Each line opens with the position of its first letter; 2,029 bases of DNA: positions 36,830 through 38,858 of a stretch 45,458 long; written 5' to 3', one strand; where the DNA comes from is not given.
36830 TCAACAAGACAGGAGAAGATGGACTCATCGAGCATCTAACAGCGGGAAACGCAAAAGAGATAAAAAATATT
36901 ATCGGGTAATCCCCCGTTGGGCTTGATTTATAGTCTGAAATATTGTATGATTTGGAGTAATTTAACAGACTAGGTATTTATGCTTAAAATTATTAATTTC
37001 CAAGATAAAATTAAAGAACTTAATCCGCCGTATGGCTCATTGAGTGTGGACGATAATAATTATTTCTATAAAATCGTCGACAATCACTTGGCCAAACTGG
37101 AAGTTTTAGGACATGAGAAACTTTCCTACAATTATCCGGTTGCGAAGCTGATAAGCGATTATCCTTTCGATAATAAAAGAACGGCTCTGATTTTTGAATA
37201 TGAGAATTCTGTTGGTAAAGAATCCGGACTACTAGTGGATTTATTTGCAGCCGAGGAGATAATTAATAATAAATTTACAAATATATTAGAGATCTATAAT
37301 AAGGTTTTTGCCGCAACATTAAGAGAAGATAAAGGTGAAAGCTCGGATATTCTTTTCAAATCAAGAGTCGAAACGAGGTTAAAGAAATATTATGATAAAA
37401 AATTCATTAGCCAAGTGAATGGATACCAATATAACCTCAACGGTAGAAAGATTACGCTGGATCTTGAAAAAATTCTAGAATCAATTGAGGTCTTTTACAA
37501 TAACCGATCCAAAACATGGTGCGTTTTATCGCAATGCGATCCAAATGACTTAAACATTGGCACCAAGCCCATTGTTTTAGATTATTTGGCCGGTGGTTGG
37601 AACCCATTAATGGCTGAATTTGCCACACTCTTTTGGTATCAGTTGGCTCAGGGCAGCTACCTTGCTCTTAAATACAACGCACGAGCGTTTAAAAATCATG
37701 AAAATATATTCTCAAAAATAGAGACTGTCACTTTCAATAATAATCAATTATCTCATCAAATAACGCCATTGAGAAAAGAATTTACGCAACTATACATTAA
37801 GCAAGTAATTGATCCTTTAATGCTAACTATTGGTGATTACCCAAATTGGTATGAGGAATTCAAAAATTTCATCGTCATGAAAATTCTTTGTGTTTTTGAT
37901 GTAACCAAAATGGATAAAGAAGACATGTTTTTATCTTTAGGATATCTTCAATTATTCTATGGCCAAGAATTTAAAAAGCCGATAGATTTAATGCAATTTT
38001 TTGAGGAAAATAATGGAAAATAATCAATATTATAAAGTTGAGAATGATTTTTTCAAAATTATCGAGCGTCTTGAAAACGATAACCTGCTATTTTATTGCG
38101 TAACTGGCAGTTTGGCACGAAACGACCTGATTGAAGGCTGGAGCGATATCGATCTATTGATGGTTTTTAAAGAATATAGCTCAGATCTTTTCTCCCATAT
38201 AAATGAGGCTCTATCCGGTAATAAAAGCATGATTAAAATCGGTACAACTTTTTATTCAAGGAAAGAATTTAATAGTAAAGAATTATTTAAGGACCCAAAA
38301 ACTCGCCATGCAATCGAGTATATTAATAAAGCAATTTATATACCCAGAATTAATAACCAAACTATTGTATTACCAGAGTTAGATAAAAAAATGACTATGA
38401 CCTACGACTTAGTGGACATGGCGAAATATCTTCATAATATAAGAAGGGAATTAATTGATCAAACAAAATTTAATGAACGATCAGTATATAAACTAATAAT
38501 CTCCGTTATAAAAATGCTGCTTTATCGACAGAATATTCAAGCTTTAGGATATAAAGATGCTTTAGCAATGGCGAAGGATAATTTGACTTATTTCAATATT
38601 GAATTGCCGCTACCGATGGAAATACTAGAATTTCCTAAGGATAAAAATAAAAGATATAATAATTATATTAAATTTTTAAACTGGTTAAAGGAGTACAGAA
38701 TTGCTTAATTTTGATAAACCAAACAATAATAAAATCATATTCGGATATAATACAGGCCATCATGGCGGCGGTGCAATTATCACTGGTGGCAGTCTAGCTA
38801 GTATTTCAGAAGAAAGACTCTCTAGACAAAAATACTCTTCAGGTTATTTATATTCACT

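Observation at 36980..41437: Translationally coupled kinase / nucleotidyltransferase / carbamoyltransferase / sugar-phosphate-cyclase cassette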

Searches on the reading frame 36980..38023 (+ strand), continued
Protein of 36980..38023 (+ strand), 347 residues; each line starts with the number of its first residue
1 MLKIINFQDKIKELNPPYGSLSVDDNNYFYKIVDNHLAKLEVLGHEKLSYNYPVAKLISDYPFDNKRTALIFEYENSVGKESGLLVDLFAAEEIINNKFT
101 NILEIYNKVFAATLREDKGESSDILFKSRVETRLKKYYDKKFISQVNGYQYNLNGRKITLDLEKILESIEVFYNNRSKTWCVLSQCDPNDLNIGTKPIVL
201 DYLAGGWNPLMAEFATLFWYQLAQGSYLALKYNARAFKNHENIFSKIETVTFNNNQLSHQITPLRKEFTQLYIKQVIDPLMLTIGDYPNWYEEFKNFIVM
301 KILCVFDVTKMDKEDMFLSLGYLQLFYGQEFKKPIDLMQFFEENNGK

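Call 100: fold_search(model_id=the predicted structure, library=viral)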
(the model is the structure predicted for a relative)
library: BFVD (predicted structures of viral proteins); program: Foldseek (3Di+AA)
matches with E <= 10: 820; with E <= 0.001: 5
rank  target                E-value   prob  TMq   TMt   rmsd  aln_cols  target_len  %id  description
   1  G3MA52                1.5e-09  1.00  0.56  0.55   6.3       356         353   15  Gp311 [Bacillus phage G]
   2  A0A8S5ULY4            1.0e-05  1.00  0.56  0.46   6.7       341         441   10  NTP transferase [Myoviridae sp. ctCo31]
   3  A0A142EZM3            2.9e-05  1.00  0.48  0.33   8.7       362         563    9  (no name in the UniProt tables at hand)
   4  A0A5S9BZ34            1.4e-04  1.00  0.46  0.34   9.2       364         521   12  Guanylyltransferase [Tenacibaculum phage PTm1]
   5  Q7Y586                9.1e-04  1.00  0.51  0.51   6.0       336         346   13  Uncharacterized protein RB69ORF052c [Escherichia phage RB69]
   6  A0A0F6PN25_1          1.5e-03  0.97  0.30  0.13  14.3       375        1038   11  Pp1a [Bovine nidovirus TCH5]
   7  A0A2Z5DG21            1.6e-03  0.99  0.18  0.21  10.6       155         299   17  Serine/threonine-protein kinase 1 [African swine fever virus]
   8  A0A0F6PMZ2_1          2.0e-03  0.97  0.31  0.11  13.1       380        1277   12  Replicase polyprotein 1ab [Bovine nidovirus TCH5]
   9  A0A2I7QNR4            3.6e-03  0.97  0.30  0.29  15.4       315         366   10  (no name in the UniProt tables at hand)
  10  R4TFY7                3.8e-03  0.96  0.28  0.36  13.7       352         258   12  (no name in the UniProt tables at hand)
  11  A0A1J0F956            5.0e-03  1.00  0.21  0.23   6.3       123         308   15  (no name in the UniProt tables at hand)
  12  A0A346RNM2            5.3e-03  1.00  0.22  0.27   6.8       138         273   12  Protein kinase 1 [Cryptophlebia peltastica nucleopolyhedrovirus]
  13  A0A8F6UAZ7            5.3e-03  0.44  0.22  0.21  24.5       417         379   11  Putative phosphotransferase [Rhinella marina erythrocytic-like virus]
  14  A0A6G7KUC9            5.9e-03  0.98  0.20  0.18  13.4       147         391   17  Serine/threonine-protein kinase 1 [African swine fever virus]
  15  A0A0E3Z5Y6            6.9e-03  1.00  0.24  0.23   4.8       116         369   16  Pk1 [Lambdina fiscellaria nucleopolyhedrovirus]
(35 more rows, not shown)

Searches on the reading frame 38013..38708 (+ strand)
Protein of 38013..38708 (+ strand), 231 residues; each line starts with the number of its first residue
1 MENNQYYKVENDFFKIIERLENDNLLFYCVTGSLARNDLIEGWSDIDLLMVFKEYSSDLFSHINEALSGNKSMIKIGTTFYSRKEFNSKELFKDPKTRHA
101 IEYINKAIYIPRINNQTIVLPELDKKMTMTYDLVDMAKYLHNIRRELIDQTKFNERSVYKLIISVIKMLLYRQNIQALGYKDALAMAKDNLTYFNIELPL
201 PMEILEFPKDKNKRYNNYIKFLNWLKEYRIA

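Call 3: search_protein_families(library=pfam, proteins=[window:38013-38708:+], max_evalue=0.01)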
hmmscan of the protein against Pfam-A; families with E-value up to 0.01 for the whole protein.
window:38013-38708:+ (231 aa): 2 families
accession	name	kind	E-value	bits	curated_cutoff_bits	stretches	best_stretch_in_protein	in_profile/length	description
PF01909.29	NTP_transf_2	-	1.2e-06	29.2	21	1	25-74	14-47/93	Nucleotidyltransferase domain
PF18765.7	Polbeta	-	0.0013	19.2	26.9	1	15-70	2-58/93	Polymerase beta, Nucleotidyltransferase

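Call 4: search_protein_families(library=ncbifam, proteins=[window:38013-38708:+], max_evalue=0.01)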
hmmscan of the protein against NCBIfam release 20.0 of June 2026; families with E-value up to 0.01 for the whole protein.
window:38013-38708:+ (231 aa): 1 family
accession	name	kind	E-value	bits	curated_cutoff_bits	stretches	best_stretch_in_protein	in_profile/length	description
TIGR03671.1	cca_archaeal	equivalog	0.0073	15.1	281.3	1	8-60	21-76/410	CCA tRNA nucleotidyltransferase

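Call 14: search_solved_structures(query=window:38013-38708:+, max_evalue=10)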
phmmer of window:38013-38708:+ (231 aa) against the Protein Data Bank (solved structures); distinct sequences matched with E-value up to 10: 2.
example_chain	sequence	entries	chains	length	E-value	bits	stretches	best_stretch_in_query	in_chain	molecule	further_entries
2ipa_B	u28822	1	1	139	0.84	12.6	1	24-77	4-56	Protein arsC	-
1jl3_A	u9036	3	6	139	1.6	11.6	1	22-77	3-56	ARSENATE REDUCTASE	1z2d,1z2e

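Call 26: search_protein_families(library=padloc, proteins=[window:38013-38708:+], max_evalue=0.01)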
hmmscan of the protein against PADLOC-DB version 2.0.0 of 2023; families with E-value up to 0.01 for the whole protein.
window:38013-38708:+ (231 aa): 5 families
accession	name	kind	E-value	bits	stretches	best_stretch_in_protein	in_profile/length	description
PDLC04903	PDC-S09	-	1.9e-05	22.9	1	1-65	1-64/108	-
PDLC00803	Cyclase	-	0.00063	17.5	1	4-67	23-86/253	oligonucleotide-cyclase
PDLC04368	PDC-M05A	-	0.00073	17.4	1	26-89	108-169/201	-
PDLC04902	PDC-S09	-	0.0018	16.6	1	30-63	26-58/97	-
PDLC00823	Cyclase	-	0.0021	15.7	1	28-57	46-75/285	oligonucleotide-cyclase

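Call 35: search_solved_structures(query=A3, max_evalue=1)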
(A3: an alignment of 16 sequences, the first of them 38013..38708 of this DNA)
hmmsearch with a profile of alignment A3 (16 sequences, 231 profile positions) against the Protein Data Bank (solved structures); distinct sequences matched with E-value up to 1: 19.
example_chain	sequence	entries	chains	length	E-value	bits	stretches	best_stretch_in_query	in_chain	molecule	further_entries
6wt9_A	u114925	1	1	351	0.024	17.4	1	6-74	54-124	NTP_transf_2 domain-containing protein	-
2gdc_A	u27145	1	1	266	0.24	14.1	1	129-207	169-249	Vinculin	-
4e17_A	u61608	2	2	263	0.26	14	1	129-207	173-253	Vinculin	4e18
1zvz_A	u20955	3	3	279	0.3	13.8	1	129-207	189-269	Vinculin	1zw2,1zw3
1u6h_A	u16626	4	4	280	0.3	13.8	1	129-207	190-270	Vinculin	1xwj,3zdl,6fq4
1t01_A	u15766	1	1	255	0.42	13.3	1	129-207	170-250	unnamed protein product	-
1syq_A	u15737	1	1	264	0.49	13.1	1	130-207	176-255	vinculin isoform VCL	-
2gww_A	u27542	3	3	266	0.5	13.1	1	130-207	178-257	vinculin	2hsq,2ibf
3rf3_A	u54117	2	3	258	0.51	13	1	130-207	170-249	Vinculin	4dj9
9sr0_A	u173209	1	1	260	0.51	13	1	130-207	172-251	Vinculin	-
3tj6_A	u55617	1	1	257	0.51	13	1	129-207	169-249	Vinculin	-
1rkc_A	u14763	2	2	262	0.52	13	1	130-207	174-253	Vinculin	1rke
1ydi_A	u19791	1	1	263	0.53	13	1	130-207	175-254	vinculin isoform VCL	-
1st6_A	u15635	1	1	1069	0.54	12.9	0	137-208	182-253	Vinculin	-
6nr7_A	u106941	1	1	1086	0.56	12.9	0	137-208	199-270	Vinculin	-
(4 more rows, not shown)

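Call 63: find_homologous_proteins(query=A3, max_evalue=0.001)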
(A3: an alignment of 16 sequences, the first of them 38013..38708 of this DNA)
Query A3 (16 sequences) (231 aa, profile of the alignment): 67 proteins with E <= 0.001 among 8000 candidates.
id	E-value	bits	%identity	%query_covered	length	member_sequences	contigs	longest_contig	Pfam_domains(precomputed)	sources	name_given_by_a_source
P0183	1.9e-82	294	100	100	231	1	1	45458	PF01909.30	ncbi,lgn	-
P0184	6.5e-79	283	43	100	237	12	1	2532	PF01909.30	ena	-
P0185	8.2e-79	282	44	98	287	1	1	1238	-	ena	-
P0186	1.9e-78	281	37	94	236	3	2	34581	PF01909.30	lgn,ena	-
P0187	8.7e-76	272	57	100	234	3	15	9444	-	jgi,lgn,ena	-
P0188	5.8e-75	270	44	98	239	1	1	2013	PF01909.30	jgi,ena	-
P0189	2.1e-74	268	37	96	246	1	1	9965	-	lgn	-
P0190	4.9e-74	267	41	96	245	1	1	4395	-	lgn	-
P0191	1.0e-73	266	55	100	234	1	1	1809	-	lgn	-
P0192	1.3e-73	265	40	96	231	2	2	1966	-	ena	-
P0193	1.1e-71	259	53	100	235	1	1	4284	-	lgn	-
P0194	1.0e-70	256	56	98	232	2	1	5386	-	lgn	-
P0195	6.5e-70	253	45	97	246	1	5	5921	-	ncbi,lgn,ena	ncbi:MAG: nucleotidyltransferase domain-containing protein [Patescibacteria group bacterium]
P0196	9.2e-67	243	37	42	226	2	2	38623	-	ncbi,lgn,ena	-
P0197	2.0e-66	242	31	48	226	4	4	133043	-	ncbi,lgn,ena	-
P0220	9.8e-56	207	33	41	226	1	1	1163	PF01909.30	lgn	-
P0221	1.2e-55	207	29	64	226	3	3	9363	PF01909.30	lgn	-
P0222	1.4e-55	206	26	73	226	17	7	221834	PF01909.30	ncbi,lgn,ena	-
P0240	1.7e-42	164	32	44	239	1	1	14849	PF01909.30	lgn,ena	-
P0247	5.4e-38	149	31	54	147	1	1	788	PF01909.30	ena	-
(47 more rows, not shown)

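Call 72: predict_structure(alignment_id=A4)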
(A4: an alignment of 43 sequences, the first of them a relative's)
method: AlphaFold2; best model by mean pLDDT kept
length: 231 residues; sequences in the alignment: 43
mean_pLDDT: 94.1   pTM: 0.88
mean pLDDT of the five models: 94.1, 93.8, 93.5, 93.5, 93.1
residues with pLDDT >= 90: 209; 70-90: 16; 50-70: 5; < 50: 1
segments of 3 or more residues with pLDDT < 50: none
pLDDT, mean of each block of 10 residues (from residue 1): 83 98 98 94 95 98 97 95 93 90 95 96 89 93 96 95 97 93 97 95 96 96 88 52
secondary structure, 60 per line:
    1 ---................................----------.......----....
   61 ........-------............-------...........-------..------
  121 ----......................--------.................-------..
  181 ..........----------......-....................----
elements in order: H4-24 E25-31 H32-35 E46-52 H57-68 E76-82 H83-87 H95-105 H125-146 H155-171 H179-190 H201-206 H208-227

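Call 74: fold_search(model_id=the predicted structure, library=pdb)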
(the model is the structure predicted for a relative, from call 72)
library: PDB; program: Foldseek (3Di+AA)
matches with E <= 10: 504; with E <= 0.001: 21
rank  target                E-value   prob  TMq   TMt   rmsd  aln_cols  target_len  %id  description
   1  6un8_A                3.1e-06  1.00  0.49  0.46   7.3       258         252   13  Wild type ANT bound to neomycin (released 2020-05-06)
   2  6nmk_A                3.1e-06  1.00  0.47  0.44   7.3       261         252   13  Binary complex structure of the T130K mutant of ANT-4'' with Neomycin (released 2020-01-15)
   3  6sxj                  3.2e-06  1.00  0.58  0.54   5.9       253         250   15  Crystal structure of spectinomycin adenyltransferase AAD(9) from Enterococcus faecialis (released 2020-04-15)
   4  6p06_A                3.4e-06  1.00  0.47  0.44   7.6       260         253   14  Ternary structure of the E52D mutant of ANT-4 with Neomycin and AMPCPP (released 2020-01-29)
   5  6un8_B                3.6e-06  1.00  0.46  0.43   8.2       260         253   14  Wild type ANT bound to neomycin (released 2020-05-06)
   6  6xxq_A                4.3e-06  1.00  0.58  0.55   6.8       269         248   15  Crystal structure of spectinomycin adenyltransferase AAD(9) from Enterococcus faecialis with ATP and spectinomycin (released 2020-04-15)
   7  6nmk_B                6.9e-06  1.00  0.46  0.43   8.1       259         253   14  Binary complex structure of the T130K mutant of ANT-4'' with Neomycin (released 2020-01-15)
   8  6xz0                  1.9e-05  1.00  0.55  0.52   6.0       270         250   16  Crystal structure of spectinomycin adenyltransferase AAD(9) from Enterococcus faecialis with spectinomycin (released 2020-04-15)
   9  1kny_A                2.3e-05  1.00  0.46  0.43   7.8       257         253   14  KANAMYCIN NUCLEOTIDYLTRANSFERASE (released 1996-08-17)
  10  1kan_A                2.7e-05  1.00  0.46  0.43   7.7       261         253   15  MOLECULAR STRUCTURE OF KANAMYCIN NUCLEOTIDYLTRANSFERASE DETERMINED TO 3.0-ANGSTROMS RESOLUTION (released 1994-08-31)
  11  6p01_A                3.3e-05  1.00  0.47  0.44   7.5       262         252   14  Apo structure of the E52D mutant of ANT-4 (released 2020-01-29)
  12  5lpa_A                4.6e-05  1.00  0.62  0.55   6.9       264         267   13  AadA E87Q in complex with ATP, calcium and dihydrostreptomycin (released 2018-01-17)
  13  6fzb_A                1.4e-04  1.00  0.61  0.55   7.0       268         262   13  AadA in complex with ATP, magnesium and streptomycin (released 2018-06-13)
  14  7uy4_A                1.5e-04  1.00  0.60  0.54   6.2       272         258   12  Aminoglycoside-modifying enzyme ANT-3,9 in complex with spectinomycin and AMP-PNP (released 2023-05-10)
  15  6fzb_B                1.6e-04  1.00  0.62  0.55   6.9       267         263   13  AadA in complex with ATP, magnesium and streptomycin (released 2018-06-13)
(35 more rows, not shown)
